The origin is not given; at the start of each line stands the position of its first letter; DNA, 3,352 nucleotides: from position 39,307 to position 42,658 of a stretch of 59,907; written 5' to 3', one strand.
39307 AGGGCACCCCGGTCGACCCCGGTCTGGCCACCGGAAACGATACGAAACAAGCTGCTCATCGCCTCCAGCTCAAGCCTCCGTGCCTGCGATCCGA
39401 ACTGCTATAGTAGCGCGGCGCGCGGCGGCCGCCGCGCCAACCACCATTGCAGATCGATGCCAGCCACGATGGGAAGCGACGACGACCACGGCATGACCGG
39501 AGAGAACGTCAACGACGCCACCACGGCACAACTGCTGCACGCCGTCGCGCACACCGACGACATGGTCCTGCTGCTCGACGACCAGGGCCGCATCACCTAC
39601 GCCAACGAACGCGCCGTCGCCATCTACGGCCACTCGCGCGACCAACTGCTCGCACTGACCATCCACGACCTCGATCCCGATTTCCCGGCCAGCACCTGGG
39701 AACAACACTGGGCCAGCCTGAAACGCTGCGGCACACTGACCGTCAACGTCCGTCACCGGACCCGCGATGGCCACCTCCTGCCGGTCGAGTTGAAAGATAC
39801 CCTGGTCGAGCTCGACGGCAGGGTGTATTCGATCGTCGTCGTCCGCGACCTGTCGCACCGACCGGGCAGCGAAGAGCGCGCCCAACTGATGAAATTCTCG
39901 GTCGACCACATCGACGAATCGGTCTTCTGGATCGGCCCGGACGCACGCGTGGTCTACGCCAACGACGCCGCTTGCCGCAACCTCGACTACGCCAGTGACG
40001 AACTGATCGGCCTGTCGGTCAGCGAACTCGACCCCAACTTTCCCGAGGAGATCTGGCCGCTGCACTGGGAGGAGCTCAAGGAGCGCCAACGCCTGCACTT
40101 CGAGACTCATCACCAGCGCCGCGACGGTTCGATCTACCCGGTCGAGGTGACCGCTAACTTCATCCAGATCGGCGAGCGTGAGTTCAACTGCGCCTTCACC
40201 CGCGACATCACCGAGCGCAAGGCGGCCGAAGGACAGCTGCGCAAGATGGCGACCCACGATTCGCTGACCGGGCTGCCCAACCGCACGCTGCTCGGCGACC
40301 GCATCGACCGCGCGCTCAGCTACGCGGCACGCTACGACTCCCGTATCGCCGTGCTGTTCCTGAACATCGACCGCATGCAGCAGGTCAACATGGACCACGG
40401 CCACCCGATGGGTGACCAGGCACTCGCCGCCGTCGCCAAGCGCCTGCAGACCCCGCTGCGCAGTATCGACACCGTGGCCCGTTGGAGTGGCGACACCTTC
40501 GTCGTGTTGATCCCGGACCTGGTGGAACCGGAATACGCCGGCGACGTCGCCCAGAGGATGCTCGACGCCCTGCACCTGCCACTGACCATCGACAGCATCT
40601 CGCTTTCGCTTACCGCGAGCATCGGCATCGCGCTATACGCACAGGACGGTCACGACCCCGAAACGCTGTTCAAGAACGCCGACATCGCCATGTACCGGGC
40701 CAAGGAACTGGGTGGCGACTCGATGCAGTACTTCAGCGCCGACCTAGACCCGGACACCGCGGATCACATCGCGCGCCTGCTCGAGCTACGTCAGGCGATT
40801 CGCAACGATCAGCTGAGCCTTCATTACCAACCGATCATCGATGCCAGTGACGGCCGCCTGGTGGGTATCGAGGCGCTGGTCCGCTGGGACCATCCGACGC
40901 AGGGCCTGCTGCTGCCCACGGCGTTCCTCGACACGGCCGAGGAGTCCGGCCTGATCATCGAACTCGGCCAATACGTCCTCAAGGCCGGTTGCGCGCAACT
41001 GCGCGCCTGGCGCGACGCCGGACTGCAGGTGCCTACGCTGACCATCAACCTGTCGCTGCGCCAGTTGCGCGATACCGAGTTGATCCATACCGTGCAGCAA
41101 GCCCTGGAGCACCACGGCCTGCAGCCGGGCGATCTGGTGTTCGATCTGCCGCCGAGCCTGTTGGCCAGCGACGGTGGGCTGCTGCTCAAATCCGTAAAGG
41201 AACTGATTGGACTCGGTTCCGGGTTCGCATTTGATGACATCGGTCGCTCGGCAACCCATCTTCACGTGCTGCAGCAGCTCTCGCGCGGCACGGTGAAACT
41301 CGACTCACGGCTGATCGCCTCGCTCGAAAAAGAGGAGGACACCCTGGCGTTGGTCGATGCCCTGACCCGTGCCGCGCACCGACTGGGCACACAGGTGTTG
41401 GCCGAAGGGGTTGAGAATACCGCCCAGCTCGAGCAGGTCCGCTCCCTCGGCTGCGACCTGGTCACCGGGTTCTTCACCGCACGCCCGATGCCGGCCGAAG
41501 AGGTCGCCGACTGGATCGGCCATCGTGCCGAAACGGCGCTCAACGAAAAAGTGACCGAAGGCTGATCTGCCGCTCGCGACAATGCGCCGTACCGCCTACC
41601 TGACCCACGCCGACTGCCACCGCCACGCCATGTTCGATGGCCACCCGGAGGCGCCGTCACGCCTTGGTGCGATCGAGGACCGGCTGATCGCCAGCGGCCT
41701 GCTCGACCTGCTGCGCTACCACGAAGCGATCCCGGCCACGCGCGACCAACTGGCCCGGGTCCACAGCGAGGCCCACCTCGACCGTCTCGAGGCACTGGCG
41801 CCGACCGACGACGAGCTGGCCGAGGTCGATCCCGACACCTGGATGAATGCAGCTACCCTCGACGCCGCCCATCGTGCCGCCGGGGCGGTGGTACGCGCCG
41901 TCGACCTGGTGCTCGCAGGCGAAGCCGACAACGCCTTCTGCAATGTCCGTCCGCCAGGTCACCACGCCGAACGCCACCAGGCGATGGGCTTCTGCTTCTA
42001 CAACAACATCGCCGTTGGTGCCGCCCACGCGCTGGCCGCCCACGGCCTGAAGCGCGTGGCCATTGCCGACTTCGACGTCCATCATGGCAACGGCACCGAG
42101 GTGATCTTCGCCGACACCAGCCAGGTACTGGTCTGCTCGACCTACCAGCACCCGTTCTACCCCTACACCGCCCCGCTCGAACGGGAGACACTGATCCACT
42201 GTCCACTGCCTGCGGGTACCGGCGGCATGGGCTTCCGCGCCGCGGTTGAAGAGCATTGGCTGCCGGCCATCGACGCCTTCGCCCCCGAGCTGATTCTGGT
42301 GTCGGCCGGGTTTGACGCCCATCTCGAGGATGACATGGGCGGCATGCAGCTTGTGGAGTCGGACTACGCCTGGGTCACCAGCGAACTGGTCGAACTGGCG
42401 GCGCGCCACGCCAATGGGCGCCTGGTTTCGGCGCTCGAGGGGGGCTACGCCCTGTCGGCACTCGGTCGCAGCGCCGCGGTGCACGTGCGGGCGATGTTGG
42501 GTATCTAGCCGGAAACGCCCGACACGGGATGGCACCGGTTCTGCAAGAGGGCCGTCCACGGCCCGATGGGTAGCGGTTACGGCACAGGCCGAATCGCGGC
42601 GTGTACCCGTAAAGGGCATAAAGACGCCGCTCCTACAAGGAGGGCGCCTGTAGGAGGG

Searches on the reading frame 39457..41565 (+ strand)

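Call 17: search_protein_families(library=pfam, proteins=[window:39457-41565:+], max_evalue=0.001)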
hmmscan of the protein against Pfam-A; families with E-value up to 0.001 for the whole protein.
window:39457-41565:+ (702 aa): 7 families
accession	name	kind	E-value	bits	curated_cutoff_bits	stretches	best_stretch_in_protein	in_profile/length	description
PF00563.25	EAL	-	1.5e-60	205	31.3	1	443-677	3-236/236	EAL domain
PF00990.26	GGDEF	-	1.8e-43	148.5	23.8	1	265-420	1-159/161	Diguanylate cyclase, GGDEF domain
PF13426.13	PAS_9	-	1.4e-24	86.8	27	2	156-253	4-103/103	PAS domain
PF08448.16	PAS_4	-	1.7e-17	64.1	23.1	2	149-255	1-109/110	PAS fold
PF00989.32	PAS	-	8.8e-15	55.1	22.6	2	149-239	7-99/113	PAS fold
PF13188.13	PAS_8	-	1.8e-12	47.1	21.8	1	28-81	5-55/65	PAS domain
PF08447.18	PAS_3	-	1.2e-09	38.8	25.6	0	47-129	2-88/89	PAS fold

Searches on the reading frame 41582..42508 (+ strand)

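Call 17: search_protein_families(library=pfam, proteins=[window:41582-42508:+], max_evalue=0.001)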
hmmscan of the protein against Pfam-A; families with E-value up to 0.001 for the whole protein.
window:41582-42508:+ (308 aa): 1 family
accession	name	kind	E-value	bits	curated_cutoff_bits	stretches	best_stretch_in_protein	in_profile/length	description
PF00850.24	Hist_deacetyl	-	1.5e-86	290.9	27.9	1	21-305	1-298/298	Histone deacetylase domain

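Call 79: search_protein_families(library=ncbifam, proteins=[window:41582-42508:+], max_evalue=0.00001)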
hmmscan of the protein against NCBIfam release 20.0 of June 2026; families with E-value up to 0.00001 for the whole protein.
window:41582-42508:+ (308 aa): 0 families
